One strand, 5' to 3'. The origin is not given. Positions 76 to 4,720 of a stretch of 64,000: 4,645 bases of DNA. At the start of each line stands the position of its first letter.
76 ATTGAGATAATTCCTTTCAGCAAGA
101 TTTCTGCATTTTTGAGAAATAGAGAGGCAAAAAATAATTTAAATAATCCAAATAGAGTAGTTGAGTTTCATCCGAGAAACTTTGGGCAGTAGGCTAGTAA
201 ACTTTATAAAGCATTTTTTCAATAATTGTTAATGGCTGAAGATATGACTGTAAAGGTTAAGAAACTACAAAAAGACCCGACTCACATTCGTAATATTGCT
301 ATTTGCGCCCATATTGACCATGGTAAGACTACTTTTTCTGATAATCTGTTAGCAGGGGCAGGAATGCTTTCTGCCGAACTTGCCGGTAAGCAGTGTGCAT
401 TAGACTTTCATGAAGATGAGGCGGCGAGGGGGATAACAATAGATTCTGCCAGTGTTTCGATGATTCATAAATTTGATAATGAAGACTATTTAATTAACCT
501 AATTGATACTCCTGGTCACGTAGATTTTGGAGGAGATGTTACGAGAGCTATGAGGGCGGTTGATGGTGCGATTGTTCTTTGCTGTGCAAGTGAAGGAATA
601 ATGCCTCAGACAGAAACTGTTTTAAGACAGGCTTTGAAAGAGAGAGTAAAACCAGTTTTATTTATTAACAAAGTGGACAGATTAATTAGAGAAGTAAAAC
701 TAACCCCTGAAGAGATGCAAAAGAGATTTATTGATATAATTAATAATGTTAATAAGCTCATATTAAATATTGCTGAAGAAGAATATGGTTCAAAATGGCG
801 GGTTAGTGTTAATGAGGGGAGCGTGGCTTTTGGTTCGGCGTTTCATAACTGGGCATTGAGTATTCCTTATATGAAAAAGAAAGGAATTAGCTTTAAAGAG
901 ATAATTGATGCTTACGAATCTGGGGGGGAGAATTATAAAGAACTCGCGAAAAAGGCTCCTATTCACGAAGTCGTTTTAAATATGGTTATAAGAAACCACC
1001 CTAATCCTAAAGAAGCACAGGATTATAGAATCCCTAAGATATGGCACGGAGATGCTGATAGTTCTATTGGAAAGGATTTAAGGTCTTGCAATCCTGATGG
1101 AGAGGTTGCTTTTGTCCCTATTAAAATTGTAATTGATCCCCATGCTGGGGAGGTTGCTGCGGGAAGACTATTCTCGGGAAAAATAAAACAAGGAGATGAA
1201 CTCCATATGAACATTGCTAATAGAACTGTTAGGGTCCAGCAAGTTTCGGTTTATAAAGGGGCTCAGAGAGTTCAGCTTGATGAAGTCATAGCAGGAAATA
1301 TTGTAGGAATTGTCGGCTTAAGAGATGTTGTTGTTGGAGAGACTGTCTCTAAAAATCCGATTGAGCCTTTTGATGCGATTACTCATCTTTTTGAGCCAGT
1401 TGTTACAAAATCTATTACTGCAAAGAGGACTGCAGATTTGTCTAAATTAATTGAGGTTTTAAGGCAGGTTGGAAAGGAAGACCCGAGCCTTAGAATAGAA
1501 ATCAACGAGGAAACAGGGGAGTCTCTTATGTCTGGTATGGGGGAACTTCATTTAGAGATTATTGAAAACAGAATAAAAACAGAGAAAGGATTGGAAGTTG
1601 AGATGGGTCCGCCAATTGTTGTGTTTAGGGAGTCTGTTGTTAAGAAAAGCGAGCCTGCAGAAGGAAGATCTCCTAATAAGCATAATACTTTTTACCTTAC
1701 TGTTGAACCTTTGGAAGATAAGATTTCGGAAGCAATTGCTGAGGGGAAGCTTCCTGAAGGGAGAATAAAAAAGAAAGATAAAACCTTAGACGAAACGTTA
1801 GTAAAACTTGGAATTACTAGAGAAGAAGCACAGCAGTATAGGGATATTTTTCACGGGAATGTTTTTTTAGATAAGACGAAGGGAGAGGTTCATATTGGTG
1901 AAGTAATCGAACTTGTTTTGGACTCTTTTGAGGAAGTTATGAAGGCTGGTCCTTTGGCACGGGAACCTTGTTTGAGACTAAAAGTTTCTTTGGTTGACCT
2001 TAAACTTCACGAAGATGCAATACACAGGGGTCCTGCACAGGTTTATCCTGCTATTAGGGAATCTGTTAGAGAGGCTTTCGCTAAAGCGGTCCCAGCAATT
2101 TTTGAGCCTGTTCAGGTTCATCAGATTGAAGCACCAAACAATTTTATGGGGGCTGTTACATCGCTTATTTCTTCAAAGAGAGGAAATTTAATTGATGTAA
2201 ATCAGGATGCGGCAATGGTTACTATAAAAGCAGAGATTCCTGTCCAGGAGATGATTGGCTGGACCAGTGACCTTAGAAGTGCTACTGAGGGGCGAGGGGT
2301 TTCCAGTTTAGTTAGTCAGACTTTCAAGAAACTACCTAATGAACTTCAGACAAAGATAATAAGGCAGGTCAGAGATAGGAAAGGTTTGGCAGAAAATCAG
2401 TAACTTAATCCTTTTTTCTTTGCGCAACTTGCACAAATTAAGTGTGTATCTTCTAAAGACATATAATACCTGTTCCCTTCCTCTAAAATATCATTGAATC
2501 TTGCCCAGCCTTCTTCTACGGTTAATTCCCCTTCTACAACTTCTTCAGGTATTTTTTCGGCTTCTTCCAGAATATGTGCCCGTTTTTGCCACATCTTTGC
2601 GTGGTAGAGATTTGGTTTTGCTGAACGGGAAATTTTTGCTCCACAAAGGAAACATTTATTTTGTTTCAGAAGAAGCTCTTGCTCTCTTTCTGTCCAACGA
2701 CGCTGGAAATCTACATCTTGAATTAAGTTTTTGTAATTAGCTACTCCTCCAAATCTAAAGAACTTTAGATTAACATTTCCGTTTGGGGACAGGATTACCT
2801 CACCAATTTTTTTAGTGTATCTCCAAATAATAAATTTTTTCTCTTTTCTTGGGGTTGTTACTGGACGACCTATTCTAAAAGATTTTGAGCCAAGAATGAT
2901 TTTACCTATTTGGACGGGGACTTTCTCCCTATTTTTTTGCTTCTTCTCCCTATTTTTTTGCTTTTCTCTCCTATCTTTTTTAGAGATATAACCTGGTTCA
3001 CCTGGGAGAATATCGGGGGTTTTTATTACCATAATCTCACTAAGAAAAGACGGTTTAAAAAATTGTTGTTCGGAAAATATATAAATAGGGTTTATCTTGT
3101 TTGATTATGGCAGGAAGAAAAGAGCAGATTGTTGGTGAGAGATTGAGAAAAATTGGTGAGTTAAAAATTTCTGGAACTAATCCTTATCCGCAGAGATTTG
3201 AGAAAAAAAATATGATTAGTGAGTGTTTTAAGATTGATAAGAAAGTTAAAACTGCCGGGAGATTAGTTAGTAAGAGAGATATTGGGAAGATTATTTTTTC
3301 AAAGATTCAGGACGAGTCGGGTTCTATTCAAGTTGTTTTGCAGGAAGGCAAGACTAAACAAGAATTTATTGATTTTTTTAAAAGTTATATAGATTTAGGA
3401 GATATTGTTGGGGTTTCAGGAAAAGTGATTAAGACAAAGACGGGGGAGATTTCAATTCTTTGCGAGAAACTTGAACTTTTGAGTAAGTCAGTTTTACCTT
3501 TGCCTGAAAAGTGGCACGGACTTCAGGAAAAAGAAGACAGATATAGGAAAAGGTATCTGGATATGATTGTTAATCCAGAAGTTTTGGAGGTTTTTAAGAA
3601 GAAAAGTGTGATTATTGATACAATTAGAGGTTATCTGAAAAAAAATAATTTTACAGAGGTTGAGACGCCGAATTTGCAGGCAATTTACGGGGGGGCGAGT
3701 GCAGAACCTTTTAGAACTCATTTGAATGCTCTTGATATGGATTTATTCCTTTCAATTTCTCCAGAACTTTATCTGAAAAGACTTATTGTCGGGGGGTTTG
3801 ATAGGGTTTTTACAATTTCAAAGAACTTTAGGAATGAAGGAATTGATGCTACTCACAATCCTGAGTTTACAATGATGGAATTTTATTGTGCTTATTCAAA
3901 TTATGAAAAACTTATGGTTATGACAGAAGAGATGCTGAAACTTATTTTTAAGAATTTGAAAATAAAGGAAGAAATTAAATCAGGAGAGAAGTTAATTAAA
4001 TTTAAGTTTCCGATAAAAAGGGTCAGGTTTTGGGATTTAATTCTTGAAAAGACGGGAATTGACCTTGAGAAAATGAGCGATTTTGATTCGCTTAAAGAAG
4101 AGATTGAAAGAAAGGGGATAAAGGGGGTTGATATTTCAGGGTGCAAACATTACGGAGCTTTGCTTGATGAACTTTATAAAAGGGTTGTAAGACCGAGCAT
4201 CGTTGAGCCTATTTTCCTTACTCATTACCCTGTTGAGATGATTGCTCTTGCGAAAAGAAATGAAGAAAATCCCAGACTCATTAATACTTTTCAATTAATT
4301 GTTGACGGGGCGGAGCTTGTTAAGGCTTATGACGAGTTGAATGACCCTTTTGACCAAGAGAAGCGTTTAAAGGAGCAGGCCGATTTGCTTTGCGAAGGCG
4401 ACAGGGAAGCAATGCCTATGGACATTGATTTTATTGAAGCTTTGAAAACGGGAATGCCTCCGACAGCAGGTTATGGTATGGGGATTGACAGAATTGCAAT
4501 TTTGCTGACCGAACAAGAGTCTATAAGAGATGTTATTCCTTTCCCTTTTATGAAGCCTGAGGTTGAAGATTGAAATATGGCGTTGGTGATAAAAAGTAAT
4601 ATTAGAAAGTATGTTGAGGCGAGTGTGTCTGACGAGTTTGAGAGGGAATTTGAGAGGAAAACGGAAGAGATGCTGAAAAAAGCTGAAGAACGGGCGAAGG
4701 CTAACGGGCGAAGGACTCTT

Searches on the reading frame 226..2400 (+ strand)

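Call 58: search_protein_families(library=ncbifam, proteins=[window:226-2400:+], max_evalue=1e-10)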
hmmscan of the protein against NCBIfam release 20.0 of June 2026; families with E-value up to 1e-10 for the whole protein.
window:226-2400:+ (725 aa): 26 families (the best 25 are shown)
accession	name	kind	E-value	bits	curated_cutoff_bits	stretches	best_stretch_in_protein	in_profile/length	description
TIGR00490.1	aEF-2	equivalog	0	1026.3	738.45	1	7-722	5-718/720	elongation factor EF-2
TIGR00484.1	EF-G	equivalog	1e-101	341.2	659.4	3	249-525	269-548/691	elongation factor G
NF009381.0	PRK12740.1-5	subfamily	8.5e-95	318.6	583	2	248-717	266-687/692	elongation factor G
NF009891.0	PRK13351.1-1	equivalog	2.3e-73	247.9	597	3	249-487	252-485/681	elongation factor G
TIGR01394.1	TypA_BipA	equivalog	1.2e-71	241.7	757.3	2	21-173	1-149/594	translational GTPase TypA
NF012153.1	tet_protect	equivalog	1.1e-61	208.8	775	2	23-154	2-131/614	tetracycline resistance ribosomal protection protein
NF009377.1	PRK12740.1-1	equivalog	8.5e-61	206.2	890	3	249-481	271-506/700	elongation factor G-like protein EF-G2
NF058620.1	EFG2_Bacteroid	exception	3.1e-59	201.1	1000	2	295-717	302-713/717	elongation factor G2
NF009379.0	PRK12740.1-3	equivalog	3.3e-57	194.5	513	3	289-476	287-469/674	elongation factor G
TIGR01393.1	lepA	equivalog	2.5e-52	178.1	533.9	2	20-161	2-143/595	translation elongation factor 4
NF007583.0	PRK10218.1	equivalog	6e-44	150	1260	1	20-153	4-133/607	ribosome-dependent GTPase TypA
NF000120.3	47473_otr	exception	2.6e-41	141.9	900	1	22-153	3-132/608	tetracycline resistance ribosomal protection protein Otr(A)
NF001964.0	PRK00741.1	equivalog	4e-40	137.7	473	2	13-157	4-150/529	peptide chain release factor 3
NF033148.1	tet_protect_M_W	exception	1.2e-37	129.6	1100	1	21-167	3-147/639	TetM/TetW/TetO/TetS family tetracycline resistance ribosomal protection protein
NF009892.0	PRK13351.1-3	equivalog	1.2e-35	123.1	640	1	20-156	2-141/623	elongation factor G-like protein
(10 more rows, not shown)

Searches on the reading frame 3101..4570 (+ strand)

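Call 58: search_protein_families(library=ncbifam, proteins=[window:3101-4570:+], max_evalue=1e-10)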
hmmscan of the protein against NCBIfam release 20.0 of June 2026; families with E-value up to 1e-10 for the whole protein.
window:3101-4570:+ (490 aa): 15 families
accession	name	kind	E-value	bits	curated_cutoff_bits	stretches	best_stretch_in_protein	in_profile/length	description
NF001756.1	PRK00484.1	subfamily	1.6e-175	584.5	468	1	10-487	3-488/488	lysine--tRNA ligase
TIGR00499.1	lysS_bact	equivalog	2.1e-161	537.9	427.6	1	8-487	3-495/496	lysine--tRNA ligase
NF002821.0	PRK02983.1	equivalog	5.5e-149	498.2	742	1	11-487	622-1101/1102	bifunctional lysylphosphatidylglycerol synthetase/lysine--tRNA ligase LysX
NF009101.0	PRK12445.1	subfamily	5.5e-124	414.5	1026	1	41-487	60-504/505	lysine--tRNA ligase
TIGR00462.1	genX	equivalog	4.2e-62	210.3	286.9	1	166-481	2-304/304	EF-P lysine aminoacylase EpmA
NF006828.0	PRK09350.1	equivalog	2.3e-54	184.9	264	1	163-483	14-322/325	elongation factor P--(R)-beta-lysine ligase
NF003483.0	PRK05159.1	equivalog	1.2e-48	166.1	353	1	36-482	5-430/438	aspartate--tRNA(Asn) ligase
TIGR00459.1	aspS_bact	equivalog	9.9e-47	159.5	373.85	1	44-301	14-274/586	aspartate--tRNA ligase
NF001750.0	PRK00476.1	equivalog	1.7e-45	155.4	443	2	44-299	16-277/590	aspartate--tRNA ligase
TIGR00458.1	aspS_nondisc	equivalog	8.7e-44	150.2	368.4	1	47-482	13-420/428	aspartate--tRNA(Asn) ligase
TIGR00457.1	asnS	equivalog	1.1e-34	120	342.6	1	43-485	13-450/455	asparagine--tRNA ligase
NF003037.0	PRK03932.1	equivalog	1.9e-32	112.8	414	1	44-485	14-446/451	asparagine--tRNA ligase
NF009460.0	PRK12820.1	equivalog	8.7e-23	80.3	1379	1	45-284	34-292/723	bifunctional aspartyl-tRNA synthetase/aspartyl/glutamyl-tRNA amidotransferase subunit C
NF005054.0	PRK06462.1-4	equivalog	5.5e-14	52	309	0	153-325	13-196/318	asparagine synthetase A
NF005052.0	PRK06462.1-1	equivalog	1.2e-13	50.8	368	1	148-482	32-344/353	asparagine synthetase A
